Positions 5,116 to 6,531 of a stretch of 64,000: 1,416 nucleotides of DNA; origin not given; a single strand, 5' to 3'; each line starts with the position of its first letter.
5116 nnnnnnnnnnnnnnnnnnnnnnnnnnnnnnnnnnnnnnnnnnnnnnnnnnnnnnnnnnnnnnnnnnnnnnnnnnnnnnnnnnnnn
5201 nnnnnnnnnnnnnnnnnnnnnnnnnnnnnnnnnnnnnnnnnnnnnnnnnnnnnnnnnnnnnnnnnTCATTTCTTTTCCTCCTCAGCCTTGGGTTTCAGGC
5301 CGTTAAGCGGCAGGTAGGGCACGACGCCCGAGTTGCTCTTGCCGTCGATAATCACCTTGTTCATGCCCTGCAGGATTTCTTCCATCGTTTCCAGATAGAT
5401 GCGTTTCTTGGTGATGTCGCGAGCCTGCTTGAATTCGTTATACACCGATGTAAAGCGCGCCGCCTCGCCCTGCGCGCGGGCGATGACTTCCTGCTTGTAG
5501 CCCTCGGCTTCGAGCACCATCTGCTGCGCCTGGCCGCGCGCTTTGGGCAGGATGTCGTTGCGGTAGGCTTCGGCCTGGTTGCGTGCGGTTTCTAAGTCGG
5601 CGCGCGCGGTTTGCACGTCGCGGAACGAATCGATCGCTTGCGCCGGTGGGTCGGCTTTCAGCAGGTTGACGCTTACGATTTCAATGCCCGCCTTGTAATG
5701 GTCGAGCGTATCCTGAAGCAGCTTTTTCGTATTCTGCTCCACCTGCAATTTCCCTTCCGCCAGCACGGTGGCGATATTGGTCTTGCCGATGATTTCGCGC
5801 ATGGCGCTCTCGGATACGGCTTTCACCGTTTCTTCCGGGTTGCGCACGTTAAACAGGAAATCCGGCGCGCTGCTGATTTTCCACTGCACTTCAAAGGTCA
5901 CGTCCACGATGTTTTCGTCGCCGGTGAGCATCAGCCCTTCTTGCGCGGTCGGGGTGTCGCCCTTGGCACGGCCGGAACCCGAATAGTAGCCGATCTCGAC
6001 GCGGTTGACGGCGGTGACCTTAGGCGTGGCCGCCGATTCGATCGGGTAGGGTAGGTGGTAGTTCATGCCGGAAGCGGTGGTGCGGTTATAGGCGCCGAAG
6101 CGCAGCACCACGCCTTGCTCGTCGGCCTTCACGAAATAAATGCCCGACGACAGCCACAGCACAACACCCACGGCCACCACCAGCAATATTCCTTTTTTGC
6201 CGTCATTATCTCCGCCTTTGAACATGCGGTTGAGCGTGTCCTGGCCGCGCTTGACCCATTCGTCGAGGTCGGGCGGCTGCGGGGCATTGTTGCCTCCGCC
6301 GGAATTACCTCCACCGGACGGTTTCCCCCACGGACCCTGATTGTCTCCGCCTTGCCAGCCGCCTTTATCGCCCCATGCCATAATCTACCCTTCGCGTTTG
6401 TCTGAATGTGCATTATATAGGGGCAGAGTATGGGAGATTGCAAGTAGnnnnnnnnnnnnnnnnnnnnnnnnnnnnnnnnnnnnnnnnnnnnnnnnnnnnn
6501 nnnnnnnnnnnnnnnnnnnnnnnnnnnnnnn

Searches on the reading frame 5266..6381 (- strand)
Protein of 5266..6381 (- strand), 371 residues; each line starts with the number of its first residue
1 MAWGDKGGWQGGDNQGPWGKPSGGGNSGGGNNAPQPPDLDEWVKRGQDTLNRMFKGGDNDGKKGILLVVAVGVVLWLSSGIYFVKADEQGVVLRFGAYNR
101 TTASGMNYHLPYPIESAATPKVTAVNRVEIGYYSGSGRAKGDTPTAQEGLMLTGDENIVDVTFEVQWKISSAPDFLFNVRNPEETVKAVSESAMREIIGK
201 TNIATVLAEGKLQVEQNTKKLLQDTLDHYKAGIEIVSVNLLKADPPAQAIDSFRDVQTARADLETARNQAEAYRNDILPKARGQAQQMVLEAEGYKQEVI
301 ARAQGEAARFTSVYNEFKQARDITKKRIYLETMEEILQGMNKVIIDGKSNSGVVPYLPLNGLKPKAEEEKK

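Call 71: search_protein_families(library=pfam, proteins=[window:5266-6381:-], max_evalue=0.00001)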
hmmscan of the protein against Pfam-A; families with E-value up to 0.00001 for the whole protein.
window:5266-6381:- (371 aa): 2 families
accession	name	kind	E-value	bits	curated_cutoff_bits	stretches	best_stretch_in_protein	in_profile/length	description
PF01145.31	Band_7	-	1.9e-23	83.8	23.6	1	84-272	3-174/176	SPFH domain / Band 7 family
PF12221.13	HflK_N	-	4.4e-08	33.4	22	1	1-57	1-44/44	Bacterial membrane protein N terminal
